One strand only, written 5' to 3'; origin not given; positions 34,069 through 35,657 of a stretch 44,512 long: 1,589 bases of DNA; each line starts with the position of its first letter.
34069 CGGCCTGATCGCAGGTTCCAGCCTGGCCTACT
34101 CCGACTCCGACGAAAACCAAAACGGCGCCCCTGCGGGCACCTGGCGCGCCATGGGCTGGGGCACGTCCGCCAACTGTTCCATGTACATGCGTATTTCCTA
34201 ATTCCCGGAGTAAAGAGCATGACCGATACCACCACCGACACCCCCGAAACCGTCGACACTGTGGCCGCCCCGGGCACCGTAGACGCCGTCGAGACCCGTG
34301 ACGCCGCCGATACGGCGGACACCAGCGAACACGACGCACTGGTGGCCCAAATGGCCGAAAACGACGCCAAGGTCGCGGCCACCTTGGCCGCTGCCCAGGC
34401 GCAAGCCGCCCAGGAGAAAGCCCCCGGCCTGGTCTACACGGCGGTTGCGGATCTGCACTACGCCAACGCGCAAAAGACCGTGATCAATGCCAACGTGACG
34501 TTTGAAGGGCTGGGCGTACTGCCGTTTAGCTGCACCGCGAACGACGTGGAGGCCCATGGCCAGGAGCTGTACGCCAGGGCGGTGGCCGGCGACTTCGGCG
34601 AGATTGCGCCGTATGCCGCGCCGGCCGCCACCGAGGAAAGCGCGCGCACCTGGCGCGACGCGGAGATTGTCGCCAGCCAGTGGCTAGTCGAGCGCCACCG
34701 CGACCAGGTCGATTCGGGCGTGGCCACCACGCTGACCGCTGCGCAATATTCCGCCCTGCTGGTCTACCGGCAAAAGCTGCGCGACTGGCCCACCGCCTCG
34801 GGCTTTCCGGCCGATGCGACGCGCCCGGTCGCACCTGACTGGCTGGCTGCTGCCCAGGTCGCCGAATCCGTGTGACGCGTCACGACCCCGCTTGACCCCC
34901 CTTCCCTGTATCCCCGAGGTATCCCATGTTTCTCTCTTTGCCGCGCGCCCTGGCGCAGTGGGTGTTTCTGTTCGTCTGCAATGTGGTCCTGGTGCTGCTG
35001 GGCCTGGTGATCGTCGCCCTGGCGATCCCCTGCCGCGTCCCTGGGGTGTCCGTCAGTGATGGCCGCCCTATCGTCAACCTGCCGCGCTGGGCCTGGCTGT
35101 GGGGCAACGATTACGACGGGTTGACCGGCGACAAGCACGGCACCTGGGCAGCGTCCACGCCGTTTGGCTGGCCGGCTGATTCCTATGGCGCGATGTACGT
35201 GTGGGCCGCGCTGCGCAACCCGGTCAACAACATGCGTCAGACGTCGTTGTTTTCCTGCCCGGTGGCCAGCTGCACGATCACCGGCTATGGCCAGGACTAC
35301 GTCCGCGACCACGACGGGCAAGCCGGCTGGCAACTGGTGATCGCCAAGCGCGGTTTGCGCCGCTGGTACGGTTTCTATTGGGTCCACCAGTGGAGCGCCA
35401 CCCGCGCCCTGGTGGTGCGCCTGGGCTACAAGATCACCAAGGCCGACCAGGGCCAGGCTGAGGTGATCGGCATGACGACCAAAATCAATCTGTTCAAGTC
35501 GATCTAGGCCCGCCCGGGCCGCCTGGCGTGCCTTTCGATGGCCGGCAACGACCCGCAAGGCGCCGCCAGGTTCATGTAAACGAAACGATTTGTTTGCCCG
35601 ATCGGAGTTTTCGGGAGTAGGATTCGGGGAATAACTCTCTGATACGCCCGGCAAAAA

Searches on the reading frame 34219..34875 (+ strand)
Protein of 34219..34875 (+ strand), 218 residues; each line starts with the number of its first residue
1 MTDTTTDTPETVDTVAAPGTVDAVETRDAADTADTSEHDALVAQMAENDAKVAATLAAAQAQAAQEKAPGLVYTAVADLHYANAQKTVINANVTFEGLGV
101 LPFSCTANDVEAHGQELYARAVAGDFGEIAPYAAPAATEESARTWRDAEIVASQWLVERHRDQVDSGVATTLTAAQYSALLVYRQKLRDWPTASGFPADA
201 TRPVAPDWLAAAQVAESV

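Call 16: search_protein_families(library=pfam, proteins=[window:34219-34875:+], max_evalue=0.01)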
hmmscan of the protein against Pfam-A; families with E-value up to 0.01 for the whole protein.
window:34219-34875:+ (218 aa): 1 family
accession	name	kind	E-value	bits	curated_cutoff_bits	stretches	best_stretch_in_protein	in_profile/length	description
PF16778.10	Phage_tail_APC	-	8.5e-10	38.8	26.6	1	140-207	2-60/60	Phage tail assembly chaperone protein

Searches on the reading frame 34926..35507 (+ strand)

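Call 16: search_protein_families(library=pfam, proteins=[window:34926-35507:+], max_evalue=0.01)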
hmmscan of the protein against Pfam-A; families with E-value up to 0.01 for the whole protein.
window:34926-35507:+ (193 aa): 1 family
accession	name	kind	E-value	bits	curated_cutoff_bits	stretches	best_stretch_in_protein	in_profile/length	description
PF24027.1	DUF7338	-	1.6e-28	100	27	1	7-192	4-177/180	Family of unknown function (DUF7338)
